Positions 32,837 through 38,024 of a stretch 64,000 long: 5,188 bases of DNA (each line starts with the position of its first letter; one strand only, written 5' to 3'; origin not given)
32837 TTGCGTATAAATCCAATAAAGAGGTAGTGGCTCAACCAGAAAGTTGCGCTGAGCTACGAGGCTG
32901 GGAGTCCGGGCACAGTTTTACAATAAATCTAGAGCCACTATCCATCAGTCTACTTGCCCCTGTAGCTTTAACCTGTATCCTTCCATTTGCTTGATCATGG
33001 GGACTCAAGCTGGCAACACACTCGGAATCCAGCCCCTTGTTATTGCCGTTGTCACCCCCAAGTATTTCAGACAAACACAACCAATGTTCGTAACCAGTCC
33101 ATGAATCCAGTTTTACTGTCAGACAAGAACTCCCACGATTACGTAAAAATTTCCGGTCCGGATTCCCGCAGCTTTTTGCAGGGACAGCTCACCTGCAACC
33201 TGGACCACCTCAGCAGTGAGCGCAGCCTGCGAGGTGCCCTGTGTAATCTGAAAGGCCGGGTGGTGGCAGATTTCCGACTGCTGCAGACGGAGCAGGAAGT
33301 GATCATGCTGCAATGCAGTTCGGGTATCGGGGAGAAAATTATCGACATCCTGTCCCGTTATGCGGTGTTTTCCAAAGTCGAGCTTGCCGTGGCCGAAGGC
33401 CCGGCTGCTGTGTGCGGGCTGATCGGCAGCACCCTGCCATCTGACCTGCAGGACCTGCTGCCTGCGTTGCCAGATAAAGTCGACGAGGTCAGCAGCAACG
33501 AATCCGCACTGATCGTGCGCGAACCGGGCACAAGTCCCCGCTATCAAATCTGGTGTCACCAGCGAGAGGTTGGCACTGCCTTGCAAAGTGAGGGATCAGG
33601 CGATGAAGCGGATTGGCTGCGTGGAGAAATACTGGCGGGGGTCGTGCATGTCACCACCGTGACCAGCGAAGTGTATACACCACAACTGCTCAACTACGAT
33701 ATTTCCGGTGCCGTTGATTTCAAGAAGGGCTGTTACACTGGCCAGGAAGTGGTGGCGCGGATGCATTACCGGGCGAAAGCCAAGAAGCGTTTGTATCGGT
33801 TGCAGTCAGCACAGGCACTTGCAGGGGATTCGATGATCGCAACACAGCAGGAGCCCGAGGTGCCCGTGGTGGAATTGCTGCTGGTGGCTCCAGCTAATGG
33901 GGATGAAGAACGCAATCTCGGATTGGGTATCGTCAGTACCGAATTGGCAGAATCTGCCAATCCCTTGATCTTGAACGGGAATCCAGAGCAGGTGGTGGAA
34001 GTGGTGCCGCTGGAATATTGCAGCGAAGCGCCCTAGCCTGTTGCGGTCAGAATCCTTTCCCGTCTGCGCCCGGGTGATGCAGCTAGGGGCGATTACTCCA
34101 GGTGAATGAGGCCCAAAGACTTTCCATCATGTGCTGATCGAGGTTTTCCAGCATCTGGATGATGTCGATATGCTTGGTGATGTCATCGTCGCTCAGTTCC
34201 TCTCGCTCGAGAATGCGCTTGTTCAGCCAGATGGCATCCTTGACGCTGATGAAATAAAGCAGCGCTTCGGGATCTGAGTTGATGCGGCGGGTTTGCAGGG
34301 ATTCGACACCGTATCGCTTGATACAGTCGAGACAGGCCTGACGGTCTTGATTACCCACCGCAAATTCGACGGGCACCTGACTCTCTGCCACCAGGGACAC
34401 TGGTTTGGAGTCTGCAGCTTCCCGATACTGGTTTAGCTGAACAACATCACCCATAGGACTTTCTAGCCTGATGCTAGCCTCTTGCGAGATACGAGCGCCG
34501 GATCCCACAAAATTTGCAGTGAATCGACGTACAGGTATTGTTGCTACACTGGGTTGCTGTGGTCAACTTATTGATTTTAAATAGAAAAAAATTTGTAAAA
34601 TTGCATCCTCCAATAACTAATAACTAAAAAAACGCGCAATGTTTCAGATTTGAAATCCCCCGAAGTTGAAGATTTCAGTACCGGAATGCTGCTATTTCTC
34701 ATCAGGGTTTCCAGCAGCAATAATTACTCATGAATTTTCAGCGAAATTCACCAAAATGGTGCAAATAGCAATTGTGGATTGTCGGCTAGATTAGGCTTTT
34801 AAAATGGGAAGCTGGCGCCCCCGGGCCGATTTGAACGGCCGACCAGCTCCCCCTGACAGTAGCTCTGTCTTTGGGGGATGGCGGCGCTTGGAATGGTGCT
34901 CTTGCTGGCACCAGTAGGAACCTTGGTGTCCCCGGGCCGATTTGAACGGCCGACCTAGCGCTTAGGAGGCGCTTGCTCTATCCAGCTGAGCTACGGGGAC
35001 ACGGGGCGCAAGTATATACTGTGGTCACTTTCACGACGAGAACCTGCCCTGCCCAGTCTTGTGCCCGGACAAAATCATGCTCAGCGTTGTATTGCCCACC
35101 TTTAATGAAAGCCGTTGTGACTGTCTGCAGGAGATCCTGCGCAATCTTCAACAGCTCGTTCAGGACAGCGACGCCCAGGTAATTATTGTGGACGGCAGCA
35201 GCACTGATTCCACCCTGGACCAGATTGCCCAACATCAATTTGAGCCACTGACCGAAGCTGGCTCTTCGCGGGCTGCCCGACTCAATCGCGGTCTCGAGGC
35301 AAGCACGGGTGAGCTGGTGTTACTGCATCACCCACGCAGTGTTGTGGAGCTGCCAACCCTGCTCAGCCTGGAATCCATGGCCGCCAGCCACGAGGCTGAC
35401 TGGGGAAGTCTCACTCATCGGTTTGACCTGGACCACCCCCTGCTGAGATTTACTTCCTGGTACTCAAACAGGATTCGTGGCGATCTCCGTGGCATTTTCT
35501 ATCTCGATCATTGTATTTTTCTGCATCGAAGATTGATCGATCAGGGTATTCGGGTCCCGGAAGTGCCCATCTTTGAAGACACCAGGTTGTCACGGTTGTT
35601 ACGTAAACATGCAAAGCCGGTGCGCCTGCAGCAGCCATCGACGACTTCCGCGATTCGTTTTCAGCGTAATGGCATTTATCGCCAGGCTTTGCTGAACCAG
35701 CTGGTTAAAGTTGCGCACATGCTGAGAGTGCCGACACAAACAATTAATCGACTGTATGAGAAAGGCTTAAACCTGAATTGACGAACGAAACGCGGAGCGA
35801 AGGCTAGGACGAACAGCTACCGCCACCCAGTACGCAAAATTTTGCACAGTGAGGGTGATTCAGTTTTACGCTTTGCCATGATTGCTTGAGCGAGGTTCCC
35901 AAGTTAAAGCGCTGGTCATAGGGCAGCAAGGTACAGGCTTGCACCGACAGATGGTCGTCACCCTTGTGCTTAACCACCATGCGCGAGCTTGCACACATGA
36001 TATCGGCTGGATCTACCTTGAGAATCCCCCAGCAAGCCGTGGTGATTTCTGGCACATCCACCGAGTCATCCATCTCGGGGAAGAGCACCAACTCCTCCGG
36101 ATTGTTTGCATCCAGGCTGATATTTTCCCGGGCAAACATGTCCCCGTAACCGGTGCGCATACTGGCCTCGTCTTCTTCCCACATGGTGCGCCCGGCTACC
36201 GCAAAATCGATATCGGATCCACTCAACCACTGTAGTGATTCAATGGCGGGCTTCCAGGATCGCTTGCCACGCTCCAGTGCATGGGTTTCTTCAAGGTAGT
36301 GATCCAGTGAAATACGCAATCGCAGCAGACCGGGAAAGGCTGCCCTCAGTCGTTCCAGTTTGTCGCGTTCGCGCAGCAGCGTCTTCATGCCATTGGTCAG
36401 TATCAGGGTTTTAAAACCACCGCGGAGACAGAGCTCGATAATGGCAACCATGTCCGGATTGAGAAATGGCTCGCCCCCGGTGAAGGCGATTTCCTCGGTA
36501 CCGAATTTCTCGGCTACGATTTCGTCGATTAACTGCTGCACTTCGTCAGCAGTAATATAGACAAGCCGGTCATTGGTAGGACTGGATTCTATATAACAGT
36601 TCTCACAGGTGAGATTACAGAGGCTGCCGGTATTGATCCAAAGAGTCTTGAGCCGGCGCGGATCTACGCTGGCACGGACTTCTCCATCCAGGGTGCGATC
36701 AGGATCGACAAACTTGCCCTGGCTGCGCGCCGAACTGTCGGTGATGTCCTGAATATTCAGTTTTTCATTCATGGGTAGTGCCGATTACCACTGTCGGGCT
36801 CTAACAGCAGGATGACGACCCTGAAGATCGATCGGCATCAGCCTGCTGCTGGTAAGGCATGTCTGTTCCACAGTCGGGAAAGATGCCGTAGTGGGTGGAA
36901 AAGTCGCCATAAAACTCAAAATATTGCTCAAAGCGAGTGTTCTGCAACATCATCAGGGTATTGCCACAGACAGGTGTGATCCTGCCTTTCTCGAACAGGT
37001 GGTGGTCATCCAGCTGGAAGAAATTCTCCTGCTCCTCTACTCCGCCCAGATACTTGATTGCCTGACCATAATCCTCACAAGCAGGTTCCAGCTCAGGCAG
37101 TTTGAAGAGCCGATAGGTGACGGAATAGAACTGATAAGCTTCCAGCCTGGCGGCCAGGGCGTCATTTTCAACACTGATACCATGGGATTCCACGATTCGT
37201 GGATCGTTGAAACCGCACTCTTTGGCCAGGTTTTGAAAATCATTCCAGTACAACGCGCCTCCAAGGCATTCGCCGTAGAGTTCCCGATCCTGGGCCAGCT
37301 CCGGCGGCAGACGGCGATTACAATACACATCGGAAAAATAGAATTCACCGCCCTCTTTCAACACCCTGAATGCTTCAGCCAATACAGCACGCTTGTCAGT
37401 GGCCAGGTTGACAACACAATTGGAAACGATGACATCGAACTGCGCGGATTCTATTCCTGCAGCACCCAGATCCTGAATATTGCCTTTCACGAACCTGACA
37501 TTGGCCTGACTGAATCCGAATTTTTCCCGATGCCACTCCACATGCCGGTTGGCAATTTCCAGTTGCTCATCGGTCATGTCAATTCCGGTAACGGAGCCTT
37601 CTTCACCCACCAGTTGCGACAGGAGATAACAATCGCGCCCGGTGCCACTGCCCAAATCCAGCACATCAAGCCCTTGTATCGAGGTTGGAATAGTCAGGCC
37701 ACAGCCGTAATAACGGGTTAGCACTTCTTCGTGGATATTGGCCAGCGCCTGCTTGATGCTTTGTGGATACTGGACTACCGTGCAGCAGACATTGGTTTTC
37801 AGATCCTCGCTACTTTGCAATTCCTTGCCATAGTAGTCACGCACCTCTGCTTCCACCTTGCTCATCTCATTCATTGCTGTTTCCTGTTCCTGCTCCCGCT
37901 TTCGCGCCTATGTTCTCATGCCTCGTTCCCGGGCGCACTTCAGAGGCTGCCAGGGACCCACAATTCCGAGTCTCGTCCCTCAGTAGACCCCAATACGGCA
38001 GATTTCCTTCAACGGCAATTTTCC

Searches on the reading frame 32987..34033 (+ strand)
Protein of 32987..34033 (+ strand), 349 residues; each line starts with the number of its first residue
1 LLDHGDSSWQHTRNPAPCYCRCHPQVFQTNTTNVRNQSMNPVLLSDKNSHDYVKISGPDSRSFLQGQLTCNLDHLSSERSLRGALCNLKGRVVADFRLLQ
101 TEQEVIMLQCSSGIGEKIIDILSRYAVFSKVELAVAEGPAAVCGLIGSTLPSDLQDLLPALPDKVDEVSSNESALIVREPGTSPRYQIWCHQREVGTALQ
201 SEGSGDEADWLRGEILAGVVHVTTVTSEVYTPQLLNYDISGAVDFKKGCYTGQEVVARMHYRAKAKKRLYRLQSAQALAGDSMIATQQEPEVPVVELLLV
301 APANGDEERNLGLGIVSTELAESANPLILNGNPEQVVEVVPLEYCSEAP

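Call 74: search_protein_families(library=pfam, proteins=[window:32987-34033:+], max_evalue=0.00001)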
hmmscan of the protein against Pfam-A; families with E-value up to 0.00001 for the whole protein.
window:32987-34033:+ (349 aa): 1 family
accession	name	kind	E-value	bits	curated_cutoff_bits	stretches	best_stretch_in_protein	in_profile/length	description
PF01571.26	GCV_T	-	8.6e-08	32.2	25.6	1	44-160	42-158/255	Aminomethyltransferase folate-binding domain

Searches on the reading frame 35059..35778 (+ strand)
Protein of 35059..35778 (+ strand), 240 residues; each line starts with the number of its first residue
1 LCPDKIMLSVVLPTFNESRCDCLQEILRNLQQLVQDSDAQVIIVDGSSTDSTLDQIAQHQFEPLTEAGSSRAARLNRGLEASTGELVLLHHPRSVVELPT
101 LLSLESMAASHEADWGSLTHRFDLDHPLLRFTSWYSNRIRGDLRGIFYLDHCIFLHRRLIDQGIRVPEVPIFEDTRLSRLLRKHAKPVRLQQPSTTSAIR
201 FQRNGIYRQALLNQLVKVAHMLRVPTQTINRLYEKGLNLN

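Call 74: search_protein_families(library=pfam, proteins=[window:35059-35778:+], max_evalue=0.00001)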
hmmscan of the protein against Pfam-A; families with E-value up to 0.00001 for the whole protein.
window:35059-35778:+ (240 aa): 1 family
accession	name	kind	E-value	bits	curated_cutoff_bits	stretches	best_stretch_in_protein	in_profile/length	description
PF00535.33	Glycos_transf_2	-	4.1e-10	40.3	23.3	1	9-89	1-84/168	Glycosyl transferase family 2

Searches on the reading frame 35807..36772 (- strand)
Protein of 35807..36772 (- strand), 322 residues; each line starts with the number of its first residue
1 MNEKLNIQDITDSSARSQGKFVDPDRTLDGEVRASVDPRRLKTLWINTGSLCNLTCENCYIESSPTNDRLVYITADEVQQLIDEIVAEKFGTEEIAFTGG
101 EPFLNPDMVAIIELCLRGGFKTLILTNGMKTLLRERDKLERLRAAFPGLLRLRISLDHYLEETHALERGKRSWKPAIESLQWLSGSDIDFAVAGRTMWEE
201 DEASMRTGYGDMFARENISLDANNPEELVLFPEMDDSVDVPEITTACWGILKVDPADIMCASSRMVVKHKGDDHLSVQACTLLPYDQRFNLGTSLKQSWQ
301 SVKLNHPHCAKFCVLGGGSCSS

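Call 74: search_protein_families(library=pfam, proteins=[window:35807-36772:-], max_evalue=0.00001)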
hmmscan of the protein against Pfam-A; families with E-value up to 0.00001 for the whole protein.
window:35807-36772:- (322 aa): 2 families
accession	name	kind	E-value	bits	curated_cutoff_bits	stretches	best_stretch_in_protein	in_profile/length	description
PF04055.27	Radical_SAM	-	4.1e-21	76.3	29.5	1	46-189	1-142/166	Radical SAM superfamily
PF13353.11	Fer4_12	-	1e-06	29.5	22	1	50-128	13-91/137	4Fe-4S single cluster domain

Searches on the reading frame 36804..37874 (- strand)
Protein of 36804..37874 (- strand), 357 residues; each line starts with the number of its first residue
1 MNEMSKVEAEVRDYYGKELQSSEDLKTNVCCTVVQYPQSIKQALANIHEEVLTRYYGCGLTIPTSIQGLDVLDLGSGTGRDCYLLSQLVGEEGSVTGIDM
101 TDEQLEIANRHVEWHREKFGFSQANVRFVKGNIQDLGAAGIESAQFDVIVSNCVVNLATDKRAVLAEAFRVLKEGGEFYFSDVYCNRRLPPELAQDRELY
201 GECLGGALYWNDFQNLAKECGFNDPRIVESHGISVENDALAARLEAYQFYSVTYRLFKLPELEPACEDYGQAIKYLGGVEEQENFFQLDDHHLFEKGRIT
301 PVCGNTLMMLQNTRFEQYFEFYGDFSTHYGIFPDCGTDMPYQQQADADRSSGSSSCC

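Call 74: search_protein_families(library=pfam, proteins=[window:36804-37874:-], max_evalue=0.00001)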
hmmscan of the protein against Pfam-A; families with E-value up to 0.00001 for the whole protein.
window:36804-37874:- (357 aa): 7 families
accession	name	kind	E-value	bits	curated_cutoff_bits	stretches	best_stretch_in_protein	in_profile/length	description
PF13847.12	Methyltransf_31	-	1.8e-33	115.7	27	1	68-219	4-143/145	Methyltransferase domain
PF13649.12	Methyltransf_25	-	2.8e-18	66.8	27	1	71-176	1-97/97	Methyltransferase domain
PF08241.18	Methyltransf_11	-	1.6e-17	64.4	21.2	1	72-180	1-95/95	Methyltransferase domain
PF01209.24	Ubie_methyltran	-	2.7e-13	50.3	20.1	1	65-180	45-151/233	ubiE/COQ5 methyltransferase family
PF08242.18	Methyltransf_12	-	4.3e-13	50.2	30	1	72-177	1-97/98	Methyltransferase domain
PF13489.12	Methyltransf_23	-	1.4e-09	38.4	27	1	66-195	21-124/164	Methyltransferase domain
PF01135.25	PCMT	-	1.2e-06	28.9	20.3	1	68-151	74-148/210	Protein-L-isoaspartate(D-aspartate) O-methyltransferase (PCMT)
